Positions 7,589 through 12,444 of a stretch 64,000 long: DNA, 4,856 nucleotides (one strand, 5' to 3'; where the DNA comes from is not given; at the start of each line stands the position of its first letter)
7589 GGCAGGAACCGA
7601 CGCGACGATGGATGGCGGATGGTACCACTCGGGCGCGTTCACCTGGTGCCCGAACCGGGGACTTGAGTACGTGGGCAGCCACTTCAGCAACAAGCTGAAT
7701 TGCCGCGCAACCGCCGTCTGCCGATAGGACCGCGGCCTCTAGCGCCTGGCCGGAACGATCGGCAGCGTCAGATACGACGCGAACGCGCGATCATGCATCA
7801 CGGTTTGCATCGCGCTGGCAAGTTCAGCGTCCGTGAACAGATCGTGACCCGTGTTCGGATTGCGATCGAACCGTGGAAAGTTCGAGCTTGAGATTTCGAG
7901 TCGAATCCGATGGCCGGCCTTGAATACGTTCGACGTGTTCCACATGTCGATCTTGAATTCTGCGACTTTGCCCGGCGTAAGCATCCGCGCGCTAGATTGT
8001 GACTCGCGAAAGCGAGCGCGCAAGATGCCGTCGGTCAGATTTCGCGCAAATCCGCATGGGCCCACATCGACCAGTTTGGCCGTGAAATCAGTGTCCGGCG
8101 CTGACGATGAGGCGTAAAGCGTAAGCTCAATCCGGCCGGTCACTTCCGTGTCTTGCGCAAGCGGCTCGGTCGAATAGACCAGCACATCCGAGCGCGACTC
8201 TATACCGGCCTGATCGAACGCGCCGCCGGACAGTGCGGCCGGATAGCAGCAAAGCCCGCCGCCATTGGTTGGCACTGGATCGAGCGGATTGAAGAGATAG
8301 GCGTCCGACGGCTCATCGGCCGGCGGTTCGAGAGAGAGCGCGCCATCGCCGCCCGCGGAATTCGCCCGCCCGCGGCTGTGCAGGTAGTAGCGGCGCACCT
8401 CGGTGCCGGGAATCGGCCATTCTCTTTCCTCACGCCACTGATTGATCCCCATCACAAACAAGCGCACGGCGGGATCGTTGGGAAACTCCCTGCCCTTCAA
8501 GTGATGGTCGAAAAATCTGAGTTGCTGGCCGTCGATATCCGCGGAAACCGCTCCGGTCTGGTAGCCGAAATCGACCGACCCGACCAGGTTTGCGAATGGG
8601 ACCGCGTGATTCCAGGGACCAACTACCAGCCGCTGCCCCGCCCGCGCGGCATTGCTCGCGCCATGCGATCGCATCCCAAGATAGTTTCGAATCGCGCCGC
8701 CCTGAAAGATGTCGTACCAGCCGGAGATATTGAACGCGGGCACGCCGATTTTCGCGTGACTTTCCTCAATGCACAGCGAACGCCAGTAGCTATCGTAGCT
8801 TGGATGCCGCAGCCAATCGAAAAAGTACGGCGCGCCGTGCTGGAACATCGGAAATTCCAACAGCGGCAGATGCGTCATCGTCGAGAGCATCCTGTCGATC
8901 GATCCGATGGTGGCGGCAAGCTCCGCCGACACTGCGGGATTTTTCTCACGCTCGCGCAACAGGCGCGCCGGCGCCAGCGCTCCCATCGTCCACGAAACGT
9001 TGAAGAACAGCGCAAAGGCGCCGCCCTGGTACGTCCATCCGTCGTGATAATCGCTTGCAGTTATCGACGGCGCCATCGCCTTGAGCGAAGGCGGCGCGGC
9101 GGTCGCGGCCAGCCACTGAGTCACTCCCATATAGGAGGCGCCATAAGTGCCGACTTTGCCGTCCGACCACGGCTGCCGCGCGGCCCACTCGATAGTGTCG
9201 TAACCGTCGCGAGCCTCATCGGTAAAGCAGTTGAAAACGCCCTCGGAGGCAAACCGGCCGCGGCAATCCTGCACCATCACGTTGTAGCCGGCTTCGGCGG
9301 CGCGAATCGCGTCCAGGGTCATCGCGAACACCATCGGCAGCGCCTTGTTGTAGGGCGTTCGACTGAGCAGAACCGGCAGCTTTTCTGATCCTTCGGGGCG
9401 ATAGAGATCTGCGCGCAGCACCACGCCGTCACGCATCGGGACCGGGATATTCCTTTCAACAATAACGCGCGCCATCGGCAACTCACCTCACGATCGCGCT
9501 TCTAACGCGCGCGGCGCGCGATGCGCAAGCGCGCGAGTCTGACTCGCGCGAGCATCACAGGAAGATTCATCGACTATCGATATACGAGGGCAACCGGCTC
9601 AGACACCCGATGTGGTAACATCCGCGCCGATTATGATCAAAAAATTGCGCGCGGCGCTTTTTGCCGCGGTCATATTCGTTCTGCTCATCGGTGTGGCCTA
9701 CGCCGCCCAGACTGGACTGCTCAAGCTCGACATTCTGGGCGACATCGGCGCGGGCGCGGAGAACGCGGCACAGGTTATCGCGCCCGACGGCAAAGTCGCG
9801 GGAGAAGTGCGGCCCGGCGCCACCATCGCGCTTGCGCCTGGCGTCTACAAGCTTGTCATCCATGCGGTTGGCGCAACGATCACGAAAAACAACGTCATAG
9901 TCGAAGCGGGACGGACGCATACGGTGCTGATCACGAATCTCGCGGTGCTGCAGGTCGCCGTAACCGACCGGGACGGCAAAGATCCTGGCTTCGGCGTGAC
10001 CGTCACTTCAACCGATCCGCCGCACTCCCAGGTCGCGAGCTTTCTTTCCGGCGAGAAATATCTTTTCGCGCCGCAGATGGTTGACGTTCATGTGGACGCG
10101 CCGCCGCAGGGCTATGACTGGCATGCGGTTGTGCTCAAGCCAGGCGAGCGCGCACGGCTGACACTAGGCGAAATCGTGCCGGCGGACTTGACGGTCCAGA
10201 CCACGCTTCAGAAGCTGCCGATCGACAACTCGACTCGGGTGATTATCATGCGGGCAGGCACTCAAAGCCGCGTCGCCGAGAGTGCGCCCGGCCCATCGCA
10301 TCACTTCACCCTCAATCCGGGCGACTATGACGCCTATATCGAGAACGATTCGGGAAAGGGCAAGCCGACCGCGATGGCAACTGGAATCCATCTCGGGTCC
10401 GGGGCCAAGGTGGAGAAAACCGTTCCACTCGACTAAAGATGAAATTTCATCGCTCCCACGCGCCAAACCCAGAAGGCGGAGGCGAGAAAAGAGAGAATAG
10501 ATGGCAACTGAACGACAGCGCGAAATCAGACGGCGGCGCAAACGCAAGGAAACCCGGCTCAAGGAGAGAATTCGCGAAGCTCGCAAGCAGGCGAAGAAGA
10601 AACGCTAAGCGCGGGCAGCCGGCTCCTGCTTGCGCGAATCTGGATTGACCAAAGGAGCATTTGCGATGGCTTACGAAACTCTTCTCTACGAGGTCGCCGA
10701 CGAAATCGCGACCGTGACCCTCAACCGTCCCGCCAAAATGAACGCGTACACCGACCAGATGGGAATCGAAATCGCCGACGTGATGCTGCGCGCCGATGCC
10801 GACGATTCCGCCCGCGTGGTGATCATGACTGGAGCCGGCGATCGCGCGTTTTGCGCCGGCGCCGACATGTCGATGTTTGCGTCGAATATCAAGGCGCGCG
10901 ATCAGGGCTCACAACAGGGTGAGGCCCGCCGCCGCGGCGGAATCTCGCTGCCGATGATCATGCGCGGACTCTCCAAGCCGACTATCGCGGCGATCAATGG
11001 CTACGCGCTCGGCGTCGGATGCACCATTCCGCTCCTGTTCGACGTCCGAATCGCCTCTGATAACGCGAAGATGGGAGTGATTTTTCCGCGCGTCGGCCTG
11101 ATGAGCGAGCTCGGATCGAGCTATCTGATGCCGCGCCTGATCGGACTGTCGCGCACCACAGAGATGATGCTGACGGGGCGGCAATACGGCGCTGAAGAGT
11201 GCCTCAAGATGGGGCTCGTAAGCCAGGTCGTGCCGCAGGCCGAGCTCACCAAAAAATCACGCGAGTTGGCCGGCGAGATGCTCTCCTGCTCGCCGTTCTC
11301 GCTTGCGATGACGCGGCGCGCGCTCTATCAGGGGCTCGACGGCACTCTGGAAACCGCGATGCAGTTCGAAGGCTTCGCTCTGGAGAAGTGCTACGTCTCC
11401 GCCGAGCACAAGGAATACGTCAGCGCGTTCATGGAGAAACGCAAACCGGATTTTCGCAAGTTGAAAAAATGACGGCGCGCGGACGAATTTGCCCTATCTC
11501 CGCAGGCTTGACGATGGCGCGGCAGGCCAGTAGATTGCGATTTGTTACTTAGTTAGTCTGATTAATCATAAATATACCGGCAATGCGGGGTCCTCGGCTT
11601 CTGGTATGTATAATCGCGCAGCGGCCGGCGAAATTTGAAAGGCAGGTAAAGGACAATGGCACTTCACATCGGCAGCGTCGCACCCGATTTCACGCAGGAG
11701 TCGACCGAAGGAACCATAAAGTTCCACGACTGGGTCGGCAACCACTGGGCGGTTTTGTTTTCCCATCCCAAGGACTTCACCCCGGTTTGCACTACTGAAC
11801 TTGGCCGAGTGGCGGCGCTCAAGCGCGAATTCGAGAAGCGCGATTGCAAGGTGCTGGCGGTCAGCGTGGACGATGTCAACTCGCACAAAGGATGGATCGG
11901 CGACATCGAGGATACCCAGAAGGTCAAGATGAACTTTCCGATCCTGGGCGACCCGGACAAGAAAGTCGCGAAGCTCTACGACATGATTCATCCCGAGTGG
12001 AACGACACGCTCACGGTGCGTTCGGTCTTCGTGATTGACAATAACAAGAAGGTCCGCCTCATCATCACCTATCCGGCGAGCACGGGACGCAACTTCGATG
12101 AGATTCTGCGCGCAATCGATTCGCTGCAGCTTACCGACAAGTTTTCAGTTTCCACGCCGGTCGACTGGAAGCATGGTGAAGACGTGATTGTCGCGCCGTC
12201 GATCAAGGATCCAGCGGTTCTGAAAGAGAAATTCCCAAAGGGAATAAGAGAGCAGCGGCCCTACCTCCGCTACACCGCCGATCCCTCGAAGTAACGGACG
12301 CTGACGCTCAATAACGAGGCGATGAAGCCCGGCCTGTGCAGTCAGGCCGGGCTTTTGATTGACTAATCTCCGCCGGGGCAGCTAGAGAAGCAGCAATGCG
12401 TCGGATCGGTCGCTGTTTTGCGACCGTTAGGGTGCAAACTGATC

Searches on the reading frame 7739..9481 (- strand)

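Call 39: search_protein_families(library=pfam, proteins=[window:7739-9481:-], max_evalue=0.00001)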
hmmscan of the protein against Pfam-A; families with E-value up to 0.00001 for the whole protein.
window:7739-9481:- (580 aa): 2 families
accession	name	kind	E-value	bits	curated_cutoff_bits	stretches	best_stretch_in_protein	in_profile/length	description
PF02129.25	Peptidase_S15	-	6.4e-65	219.9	23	1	18-293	1-261/262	X-Pro dipeptidyl-peptidase (S15 family)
PF08530.16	PepX_C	-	6.9e-55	186.7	22.5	1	335-572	5-217/217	X-Pro dipeptidyl-peptidase C-terminal non-catalytic domain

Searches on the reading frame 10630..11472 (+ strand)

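Call 39: search_protein_families(library=pfam, proteins=[window:10630-11472:+], max_evalue=0.00001)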
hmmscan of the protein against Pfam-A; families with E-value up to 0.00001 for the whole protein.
window:10630-11472:+ (280 aa): 2 families
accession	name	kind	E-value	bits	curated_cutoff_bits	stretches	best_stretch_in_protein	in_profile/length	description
PF00378.25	ECH_1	-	3.3e-57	194.1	27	1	24-276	4-249/251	Enoyl-CoA hydratase/isomerase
PF16113.10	ECH_2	-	1.4e-34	120.5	27.2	1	27-213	2-184/335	Enoyl-CoA hydratase/isomerase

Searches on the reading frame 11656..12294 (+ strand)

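Call 39: search_protein_families(library=pfam, proteins=[window:11656-12294:+], max_evalue=0.00001)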
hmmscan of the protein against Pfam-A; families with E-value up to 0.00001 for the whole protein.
window:11656-12294:+ (212 aa): 3 families
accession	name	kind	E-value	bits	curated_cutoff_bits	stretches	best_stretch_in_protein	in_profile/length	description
PF00578.27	AhpC-TSA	-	9.7e-34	116.4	26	1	5-135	1-123/124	AhpC/TSA family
PF08534.16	Redoxin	-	3.5e-14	53.3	26.6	1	6-144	3-139/148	Redoxin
PF10417.14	1-cysPrx_C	-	8.8e-08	32.4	21.1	1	156-183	1-29/41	C-terminal domain of 1-Cys peroxiredoxin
